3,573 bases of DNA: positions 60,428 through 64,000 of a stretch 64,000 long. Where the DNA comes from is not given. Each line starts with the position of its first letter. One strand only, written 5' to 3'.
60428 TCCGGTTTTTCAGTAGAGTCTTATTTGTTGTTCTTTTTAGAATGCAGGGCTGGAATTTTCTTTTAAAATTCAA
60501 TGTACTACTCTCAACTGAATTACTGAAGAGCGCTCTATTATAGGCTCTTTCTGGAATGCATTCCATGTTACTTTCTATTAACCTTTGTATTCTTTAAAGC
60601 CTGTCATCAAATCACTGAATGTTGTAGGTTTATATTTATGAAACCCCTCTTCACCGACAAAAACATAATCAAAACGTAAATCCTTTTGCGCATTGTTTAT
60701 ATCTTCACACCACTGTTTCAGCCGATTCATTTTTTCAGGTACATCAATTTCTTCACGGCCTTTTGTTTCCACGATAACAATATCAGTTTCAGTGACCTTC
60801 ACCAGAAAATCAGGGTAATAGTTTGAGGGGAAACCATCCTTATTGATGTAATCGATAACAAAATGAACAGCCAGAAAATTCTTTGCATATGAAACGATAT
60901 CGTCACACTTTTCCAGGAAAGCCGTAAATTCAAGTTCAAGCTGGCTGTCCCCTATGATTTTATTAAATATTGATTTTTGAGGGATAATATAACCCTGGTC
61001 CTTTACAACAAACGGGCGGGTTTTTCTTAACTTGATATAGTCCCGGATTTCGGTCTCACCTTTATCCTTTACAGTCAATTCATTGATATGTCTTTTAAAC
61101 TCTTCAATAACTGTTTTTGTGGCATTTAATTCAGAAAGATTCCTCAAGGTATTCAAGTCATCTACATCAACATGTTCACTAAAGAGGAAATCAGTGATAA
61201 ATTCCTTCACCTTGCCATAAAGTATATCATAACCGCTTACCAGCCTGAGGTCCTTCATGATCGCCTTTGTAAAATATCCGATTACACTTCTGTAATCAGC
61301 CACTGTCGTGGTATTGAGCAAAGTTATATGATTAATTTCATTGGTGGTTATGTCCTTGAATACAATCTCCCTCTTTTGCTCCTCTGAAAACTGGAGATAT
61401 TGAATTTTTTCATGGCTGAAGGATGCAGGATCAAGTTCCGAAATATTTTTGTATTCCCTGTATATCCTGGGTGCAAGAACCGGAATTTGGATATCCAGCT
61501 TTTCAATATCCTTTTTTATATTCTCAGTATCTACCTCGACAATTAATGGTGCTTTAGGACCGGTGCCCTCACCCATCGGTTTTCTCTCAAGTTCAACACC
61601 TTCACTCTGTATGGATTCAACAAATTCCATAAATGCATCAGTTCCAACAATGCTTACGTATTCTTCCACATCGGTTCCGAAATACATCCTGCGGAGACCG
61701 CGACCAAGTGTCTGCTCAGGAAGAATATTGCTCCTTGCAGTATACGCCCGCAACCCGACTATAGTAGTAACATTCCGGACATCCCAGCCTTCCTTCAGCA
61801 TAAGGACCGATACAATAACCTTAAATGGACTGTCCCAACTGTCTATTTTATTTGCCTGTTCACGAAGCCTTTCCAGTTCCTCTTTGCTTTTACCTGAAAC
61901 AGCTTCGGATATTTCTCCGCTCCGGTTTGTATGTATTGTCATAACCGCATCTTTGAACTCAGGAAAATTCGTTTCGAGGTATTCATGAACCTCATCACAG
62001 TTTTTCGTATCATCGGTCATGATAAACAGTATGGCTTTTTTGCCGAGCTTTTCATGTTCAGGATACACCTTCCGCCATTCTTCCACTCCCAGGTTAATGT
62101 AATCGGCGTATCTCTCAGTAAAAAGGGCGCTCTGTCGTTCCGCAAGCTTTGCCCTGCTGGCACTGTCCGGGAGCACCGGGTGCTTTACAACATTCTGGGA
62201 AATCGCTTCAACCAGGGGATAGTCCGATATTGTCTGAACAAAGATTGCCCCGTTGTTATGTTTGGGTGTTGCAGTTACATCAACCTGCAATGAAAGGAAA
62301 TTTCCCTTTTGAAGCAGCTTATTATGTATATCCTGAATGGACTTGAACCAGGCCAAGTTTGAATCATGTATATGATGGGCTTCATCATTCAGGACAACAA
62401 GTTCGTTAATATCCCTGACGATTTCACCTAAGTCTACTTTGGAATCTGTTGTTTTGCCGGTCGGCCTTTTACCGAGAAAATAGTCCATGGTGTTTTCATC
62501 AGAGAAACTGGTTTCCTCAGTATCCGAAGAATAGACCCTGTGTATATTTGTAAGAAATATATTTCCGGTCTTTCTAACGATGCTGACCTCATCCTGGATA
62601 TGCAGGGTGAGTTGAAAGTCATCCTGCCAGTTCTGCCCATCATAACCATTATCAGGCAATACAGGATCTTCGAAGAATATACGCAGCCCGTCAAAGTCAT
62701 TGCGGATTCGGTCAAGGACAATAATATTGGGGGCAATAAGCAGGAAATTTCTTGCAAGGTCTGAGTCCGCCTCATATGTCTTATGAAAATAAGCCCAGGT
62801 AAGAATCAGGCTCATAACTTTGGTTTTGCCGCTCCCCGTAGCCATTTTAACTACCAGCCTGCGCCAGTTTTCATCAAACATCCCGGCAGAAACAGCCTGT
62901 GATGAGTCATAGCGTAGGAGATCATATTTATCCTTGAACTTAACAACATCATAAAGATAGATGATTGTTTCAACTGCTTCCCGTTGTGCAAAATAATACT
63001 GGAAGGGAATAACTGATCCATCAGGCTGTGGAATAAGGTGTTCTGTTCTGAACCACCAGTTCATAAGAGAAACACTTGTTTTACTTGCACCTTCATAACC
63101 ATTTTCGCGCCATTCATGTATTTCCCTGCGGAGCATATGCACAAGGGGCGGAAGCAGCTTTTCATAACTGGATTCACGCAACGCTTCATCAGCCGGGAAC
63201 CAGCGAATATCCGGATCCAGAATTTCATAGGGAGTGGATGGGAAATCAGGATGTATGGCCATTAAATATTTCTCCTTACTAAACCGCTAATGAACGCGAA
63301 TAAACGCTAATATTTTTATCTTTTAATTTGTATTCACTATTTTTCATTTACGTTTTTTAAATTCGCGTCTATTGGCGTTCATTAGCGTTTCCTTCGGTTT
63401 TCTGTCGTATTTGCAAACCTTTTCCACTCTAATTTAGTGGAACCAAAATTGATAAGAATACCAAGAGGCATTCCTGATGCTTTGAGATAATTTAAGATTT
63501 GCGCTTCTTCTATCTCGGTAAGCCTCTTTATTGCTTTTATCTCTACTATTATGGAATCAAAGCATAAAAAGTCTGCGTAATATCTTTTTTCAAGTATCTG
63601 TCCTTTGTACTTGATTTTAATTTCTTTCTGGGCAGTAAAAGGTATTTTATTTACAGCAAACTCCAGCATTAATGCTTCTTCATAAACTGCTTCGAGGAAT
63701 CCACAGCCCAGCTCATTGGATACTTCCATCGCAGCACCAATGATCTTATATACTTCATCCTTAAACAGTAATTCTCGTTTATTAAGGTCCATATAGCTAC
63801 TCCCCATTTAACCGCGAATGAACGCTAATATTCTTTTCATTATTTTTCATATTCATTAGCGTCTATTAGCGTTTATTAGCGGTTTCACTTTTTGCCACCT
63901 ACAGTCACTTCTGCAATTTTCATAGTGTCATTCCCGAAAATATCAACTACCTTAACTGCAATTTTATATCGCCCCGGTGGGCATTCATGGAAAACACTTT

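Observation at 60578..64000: Type III-like mod-res pair interrupted by a GxxExxY nuclease-fold gene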

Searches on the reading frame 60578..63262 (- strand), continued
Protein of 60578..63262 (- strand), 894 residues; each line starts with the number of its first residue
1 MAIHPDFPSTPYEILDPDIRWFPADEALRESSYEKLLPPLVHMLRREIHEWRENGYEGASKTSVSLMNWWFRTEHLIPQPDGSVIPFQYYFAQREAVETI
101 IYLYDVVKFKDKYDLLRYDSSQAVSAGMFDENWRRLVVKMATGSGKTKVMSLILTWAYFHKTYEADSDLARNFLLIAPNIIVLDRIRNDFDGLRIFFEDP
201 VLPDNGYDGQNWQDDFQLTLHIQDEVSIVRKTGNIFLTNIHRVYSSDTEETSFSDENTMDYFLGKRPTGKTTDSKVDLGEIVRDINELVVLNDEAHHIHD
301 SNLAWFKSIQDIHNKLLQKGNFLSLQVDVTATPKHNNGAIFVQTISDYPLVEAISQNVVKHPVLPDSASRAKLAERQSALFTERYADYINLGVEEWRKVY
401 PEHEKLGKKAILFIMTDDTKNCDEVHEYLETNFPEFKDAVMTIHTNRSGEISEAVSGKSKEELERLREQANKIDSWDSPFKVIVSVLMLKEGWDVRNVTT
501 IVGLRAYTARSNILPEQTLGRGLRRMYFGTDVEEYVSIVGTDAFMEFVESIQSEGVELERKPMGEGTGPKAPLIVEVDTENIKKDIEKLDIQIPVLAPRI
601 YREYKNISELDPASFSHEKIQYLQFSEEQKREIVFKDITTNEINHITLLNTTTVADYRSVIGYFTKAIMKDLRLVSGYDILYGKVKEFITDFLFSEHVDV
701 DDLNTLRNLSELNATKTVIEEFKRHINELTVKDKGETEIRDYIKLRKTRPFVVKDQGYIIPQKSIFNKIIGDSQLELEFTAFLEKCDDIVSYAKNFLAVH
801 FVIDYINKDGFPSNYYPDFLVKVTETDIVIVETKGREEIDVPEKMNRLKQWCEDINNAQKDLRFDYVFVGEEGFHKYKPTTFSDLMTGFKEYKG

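Call 36: find_encoding_contigs(protein=P0124, flank=4000, max_places=2)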
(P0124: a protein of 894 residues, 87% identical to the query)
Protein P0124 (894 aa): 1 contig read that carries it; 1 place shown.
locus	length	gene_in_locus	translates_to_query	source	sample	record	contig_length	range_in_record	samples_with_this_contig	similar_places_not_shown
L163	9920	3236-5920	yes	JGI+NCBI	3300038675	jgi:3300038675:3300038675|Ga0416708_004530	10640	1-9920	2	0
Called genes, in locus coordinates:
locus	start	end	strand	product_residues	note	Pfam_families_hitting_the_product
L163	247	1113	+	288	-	PF12686:DUF3800 (weak)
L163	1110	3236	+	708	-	PF01555:N6_N4_Mtase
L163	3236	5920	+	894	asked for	PF04851:ResIII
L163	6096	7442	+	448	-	PF04326:SLFN_AlbA_2, PF13749:HATPase_c_4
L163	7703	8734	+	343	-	PF00154:RecA_N, PF06745:ATPase (faint), PF08423:Rad51, PF27531:MT3502_N (weak), PF21096:RecA_C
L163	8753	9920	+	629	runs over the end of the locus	?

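Call 37: find_encoding_contigs(protein=P0125, flank=4000, max_places=2)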
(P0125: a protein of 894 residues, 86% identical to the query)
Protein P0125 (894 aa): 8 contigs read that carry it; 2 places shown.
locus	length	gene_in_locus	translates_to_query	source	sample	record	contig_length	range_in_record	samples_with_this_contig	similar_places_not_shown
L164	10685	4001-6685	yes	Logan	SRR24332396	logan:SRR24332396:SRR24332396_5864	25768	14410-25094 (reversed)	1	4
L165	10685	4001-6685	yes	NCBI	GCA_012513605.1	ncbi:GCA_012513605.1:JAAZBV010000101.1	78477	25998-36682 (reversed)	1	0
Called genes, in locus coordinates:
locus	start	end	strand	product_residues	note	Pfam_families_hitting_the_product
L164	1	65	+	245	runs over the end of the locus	?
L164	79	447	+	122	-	PF05635:23S_rRNA_IVP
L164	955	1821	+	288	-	PF12686:DUF3800 (weak)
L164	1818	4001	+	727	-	PF01555:N6_N4_Mtase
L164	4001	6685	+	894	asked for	PF04851:ResIII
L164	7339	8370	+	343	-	PF00154:RecA_N, PF06745:ATPase (faint), PF08423:Rad51, PF27531:MT3502_N (faint), PF01637:ATPase_2 (faint), PF21096:RecA_C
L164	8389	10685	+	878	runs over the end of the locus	PF01411:tRNA-synt_2c, PF07973:tRNA_SAD, PF02272:DHHA1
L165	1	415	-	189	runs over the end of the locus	-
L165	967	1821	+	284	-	-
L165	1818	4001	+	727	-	PF01555:N6_N4_Mtase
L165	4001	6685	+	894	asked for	PF04851:ResIII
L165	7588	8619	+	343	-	PF00154:RecA_N, PF06745:ATPase (faint), PF08423:Rad51, PF27531:MT3502_N (faint), PF01637:ATPase_2 (faint), PF21096:RecA_C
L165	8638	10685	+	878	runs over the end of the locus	PF01411:tRNA-synt_2c, PF07973:tRNA_SAD, PF02272:DHHA1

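Call 68: search_protein_families(library=pfam, proteins=[L085:1272-2906:+, L091:1189-1929:+, L093:1648-2019:+, L093:1368-1655:+, L102:680-1846:+, L102:1851-2321:+, L110:1248-2135:+, L123:2658-2957:+, L129:834-1718:+, L160:1973-3001:+], max_evalue=0.001)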
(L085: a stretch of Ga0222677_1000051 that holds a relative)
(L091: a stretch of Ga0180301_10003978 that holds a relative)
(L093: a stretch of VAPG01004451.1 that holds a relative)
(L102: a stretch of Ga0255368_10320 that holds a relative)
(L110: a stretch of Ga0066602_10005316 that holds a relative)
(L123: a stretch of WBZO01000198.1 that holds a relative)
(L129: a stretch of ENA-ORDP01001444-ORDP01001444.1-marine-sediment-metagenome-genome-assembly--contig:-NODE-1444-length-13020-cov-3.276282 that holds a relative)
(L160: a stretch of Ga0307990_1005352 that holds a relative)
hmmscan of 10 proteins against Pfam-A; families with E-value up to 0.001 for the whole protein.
L085:1272-2906:+ (544 aa): 2 families
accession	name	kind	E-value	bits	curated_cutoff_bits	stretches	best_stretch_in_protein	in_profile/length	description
PF13749.12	HATPase_c_4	-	1.5e-12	47.7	26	1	302-377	1-79/89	Putative ATP-dependent DNA helicase recG C-terminal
PF04326.19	SLFN_AlbA_2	-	2.1e-11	44.8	25.3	1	18-126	1-111/118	Schlafen, AlbA_2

L091:1189-1929:+ (246 aa): 1 family
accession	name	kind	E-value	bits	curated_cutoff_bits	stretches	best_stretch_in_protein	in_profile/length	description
PF12686.12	DUF3800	-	3e-21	77.1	21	1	3-213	1-149/149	Protein of unknown function (DUF3800)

L093:1648-2019:+ (123 aa): 1 family
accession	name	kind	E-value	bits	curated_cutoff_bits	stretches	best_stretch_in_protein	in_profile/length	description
PF01934.22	HepT-like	-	7.8e-17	61.5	23.5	1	14-118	1-120/120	Ribonuclease HepT-like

L093:1368-1655:+ (95 aa): 3 families
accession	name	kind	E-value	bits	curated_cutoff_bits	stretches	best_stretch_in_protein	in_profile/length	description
PF01909.29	NTP_transf_2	-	1.6e-13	51.3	21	1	10-94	1-92/93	Nucleotidyltransferase domain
PF18765.7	Polbeta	-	2.8e-13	50.3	26.9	1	14-93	4-85/93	Polymerase beta, Nucleotidyltransferase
PF22600.2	MTPAP-like_central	-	0.00046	20.7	27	1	3-69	22-86/139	Poly(A) RNA polymerase, mitochondrial-like, central palm domain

L102:680-1846:+ (388 aa): 2 families
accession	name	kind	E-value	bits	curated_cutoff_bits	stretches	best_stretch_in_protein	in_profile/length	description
PF06114.19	Peptidase_M78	-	3.1e-17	63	22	1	176-301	2-121/123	IrrE N-terminal-like domain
PF01381.28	HTH_3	-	9.4e-06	26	23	1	13-59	2-45/55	Helix-turn-helix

L102:1851-2321:+ (156 aa): 1 family
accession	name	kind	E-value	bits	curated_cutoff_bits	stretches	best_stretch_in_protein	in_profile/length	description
PF14367.12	DUF4411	-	7.8e-36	123.7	23.5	1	3-156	1-159/159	Domain of unknown function (DUF4411)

L110:1248-2135:+ (295 aa): 2 families
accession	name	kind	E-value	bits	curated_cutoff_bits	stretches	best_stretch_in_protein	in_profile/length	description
PF04343.18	DUF488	-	6e-27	95.1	22.2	1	166-283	3-120/121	Domain of unknown function DUF488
PF22751.1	DUF488-N3a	-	3.3e-06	27.8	27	1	227-281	55-111/118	Active DUF488-N3 subclade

L123:2658-2957:+ (99 aa): 2 families
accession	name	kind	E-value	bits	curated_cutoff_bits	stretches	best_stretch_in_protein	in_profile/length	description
PF01541.30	GIY-YIG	-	4.2e-18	65.8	22.6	1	6-79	2-77/78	GIY-YIG catalytic domain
PF10544.15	T5orf172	-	4.2e-06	27.6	20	1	7-96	2-92/101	T5orf172 domain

L129:834-1718:+ (294 aa): 1 family
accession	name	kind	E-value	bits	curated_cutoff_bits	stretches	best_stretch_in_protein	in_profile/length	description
PF02498.22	Bro-N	-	6.3e-09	36.8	25.6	1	27-124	2-94/96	BRO family, N-terminal domain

L160:1973-3001:+ (342 aa): 1 family
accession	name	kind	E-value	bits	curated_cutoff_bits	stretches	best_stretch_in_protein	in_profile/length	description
PF13310.11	Virulence_RhuM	-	4.4e-108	360.8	33.7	1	74-324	7-249/252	Virulence protein RhuM family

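Call 69: search_protein_families(library=padloc, proteins=[window:60578-63262:-, L001:1-2163:+], max_evalue=0.001)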
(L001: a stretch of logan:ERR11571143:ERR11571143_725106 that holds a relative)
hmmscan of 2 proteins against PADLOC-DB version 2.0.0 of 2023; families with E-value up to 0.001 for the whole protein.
window:60578-63262:- (894 aa): 3 families
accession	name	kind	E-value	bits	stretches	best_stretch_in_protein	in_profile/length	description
PDLC03648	REase_III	-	2e-23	80.5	2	283-551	129-383/871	Type III restriction enzyme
PDLC03647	REase_III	-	2.6e-09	33.8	1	469-554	496-585/989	Type III restriction enzyme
PDLC03659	mREase_IV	-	1.3e-05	21.3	1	447-526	481-554/945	Type IV methyl-directed restriction enzyme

L001:1-2163:+ (720 aa): 52 families (the best 25 are shown)
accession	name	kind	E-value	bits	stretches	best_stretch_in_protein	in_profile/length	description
PDLC03633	MTase_III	-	9e-114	379.4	3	4-226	21-244/616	Type III methyltransferase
PDLC03354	MTase_II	-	8.4e-74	247.1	1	55-423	59-405/425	Type II methyltransferase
PDLC03644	MTase_III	-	2.7e-47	159.8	1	19-400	19-400/542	Type III methyltransferase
PDLC03638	MTase_III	-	8.6e-46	154.6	1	123-401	421-685/816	Type III methyltransferase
PDLC03636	MTase_III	-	3.2e-44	149.7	3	321-396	333-408/575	Type III methyltransferase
PDLC03339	MTase_II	-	4.4e-44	148.8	2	85-227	22-151/399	Type II methyltransferase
PDLC03634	MTase_III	-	3.2e-36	123.4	1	83-379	114-442/621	Type III methyltransferase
PDLC03300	MTase_II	-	4.3e-35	119.2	2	307-395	191-278/302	Type II methyltransferase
PDLC03371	MTase_II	-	2.2e-34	117.2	1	84-399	29-258/260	Type II methyltransferase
PDLC03641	MTase_III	-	2.8e-34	116.7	1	56-375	104-434/657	Type III methyltransferase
PDLC03635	MTase_III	-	3.4e-34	116.6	2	57-235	219-375/708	Type III methyltransferase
PDLC03299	MTase_II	-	9.3e-28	95.6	2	314-402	178-265/296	Type II methyltransferase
PDLC03632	MTase_III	-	2.2e-24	83.6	2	52-212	158-317/983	Type III methyltransferase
PDLC03216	MTase_II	-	1.8e-21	74.5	1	332-437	194-302/364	Type II methyltransferase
PDLC03637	MTase_III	-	8.4e-21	72.2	1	80-370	138-436/513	Type III methyltransferase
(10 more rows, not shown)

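Call 81: find_homologous_proteins(query=L164:79-447:+, max_evalue=1e-10)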
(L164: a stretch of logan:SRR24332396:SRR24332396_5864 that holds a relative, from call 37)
Query L164:79-447:+ (122 aa): 7979 proteins with E <= 1e-10 among 8000 candidates; the best 120 are listed.
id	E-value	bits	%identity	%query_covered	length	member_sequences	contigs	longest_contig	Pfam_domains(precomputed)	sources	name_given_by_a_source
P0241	3.8e-65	235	97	97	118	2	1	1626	PF05635.18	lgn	-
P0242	1.3e-62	226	95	96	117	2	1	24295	PF05635.18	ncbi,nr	ncbi:MAG: four helix bundle protein [Deltaproteobacteria bacterium]|nr:four helix bundle protein [De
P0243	4.9e-61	221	88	98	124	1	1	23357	PF05635.18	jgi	jgi:four helix bundle protein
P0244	2.0e-59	216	88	96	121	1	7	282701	PF05635.18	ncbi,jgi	-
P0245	3.9e-54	199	75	99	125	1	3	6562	PF05635.18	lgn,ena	-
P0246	6.8e-52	192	80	93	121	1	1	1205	PF05635.18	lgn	-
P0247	2.4e-51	190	78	96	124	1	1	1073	PF05635.18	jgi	jgi:four helix bundle protein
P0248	2.5e-51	190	77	96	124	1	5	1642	PF05635.18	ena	-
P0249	2.6e-51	190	80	91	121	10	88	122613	PF05635.18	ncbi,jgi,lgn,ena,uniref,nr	ncbi:MAG: four helix bundle protein [Desulfobacula sp.]|jgi:four helix bundle protein|uniref:four he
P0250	3.2e-51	190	77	97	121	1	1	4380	PF05635.18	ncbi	-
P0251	8.3e-51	188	78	96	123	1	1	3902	PF05635.18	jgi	jgi:four helix bundle protein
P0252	8.7e-51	188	77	97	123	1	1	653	PF05635.18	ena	-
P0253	9.9e-51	188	76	96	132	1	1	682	PF05635.18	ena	-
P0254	1.4e-50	188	76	96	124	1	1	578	PF05635.18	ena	-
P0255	1.4e-50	188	79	93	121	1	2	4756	PF05635.18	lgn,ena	-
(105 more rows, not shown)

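Call 82: find_encoding_contigs(protein=P0249, flank=2000, max_places=10)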
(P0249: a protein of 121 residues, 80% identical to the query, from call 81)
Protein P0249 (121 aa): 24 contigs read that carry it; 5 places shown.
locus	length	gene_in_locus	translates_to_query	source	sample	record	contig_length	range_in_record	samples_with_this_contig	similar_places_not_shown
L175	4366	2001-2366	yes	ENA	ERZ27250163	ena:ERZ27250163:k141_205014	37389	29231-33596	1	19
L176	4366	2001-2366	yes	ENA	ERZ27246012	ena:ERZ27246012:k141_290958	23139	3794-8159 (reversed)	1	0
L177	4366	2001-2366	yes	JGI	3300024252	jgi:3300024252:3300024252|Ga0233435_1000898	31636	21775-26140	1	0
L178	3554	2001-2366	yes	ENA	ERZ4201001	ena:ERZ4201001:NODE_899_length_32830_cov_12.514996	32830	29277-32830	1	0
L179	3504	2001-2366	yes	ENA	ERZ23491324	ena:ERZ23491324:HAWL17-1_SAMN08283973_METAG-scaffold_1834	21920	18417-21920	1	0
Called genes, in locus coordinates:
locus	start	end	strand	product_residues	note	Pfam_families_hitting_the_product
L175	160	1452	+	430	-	PF00330:Aconitase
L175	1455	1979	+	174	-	PF00694:Aconitase_C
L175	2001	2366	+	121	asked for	PF05635:23S_rRNA_IVP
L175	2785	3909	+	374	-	-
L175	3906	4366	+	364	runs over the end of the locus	PF17761:DUF1016_N, PF06250:YhcG_C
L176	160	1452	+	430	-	PF00330:Aconitase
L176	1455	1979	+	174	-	PF00694:Aconitase_C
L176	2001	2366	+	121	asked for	PF05635:23S_rRNA_IVP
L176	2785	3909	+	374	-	-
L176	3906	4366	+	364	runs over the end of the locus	PF17761:DUF1016_N, PF06250:YhcG_C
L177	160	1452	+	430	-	PF00330:Aconitase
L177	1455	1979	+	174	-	PF00694:Aconitase_C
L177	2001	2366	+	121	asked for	PF05635:23S_rRNA_IVP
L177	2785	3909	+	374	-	-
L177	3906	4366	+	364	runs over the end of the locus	PF17761:DUF1016_N, PF06250:YhcG_C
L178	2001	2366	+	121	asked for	PF05635:23S_rRNA_IVP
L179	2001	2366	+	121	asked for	PF05635:23S_rRNA_IVP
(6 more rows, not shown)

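Call 85: list_cluster_members(proteins=[P0121, P0001])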
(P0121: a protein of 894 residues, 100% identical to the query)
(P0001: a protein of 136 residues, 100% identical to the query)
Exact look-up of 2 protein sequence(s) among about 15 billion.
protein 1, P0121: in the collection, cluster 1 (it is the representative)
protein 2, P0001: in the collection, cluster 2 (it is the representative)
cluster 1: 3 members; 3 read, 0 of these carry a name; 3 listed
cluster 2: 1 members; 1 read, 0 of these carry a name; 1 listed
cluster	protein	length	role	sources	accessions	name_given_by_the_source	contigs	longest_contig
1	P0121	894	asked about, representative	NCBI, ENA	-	-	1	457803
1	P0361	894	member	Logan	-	-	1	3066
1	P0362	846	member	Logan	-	-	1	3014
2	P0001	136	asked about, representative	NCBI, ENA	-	-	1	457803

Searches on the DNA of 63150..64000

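Call 25: search_rna_families(source=window, start=63150, end=64000, threshold=evalue, max_evalue=1)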
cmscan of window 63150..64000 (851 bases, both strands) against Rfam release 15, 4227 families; matches with E-value up to 1: 4.
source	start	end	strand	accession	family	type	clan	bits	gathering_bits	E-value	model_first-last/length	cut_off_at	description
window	63284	63388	-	RF04278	MIR4372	Gene; miRNA;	CL00145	21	100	0.71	1-123/123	no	MIR4372 microRNA precursor family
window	63284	63388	-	RF04128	MIR8562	Gene; miRNA;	-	19.8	211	0.41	1-242/242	no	MIR8562 microRNA precursor family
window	63805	63887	+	RF00704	MIR397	Gene; miRNA;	-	19.7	55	0.84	1-117/117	no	MIR397 microRNA precursor family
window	63801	63894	+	RF01934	bxd_6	Gene; lncRNA;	-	19.4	50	0.62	1-93/93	no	Bithoraxoid conserved region 6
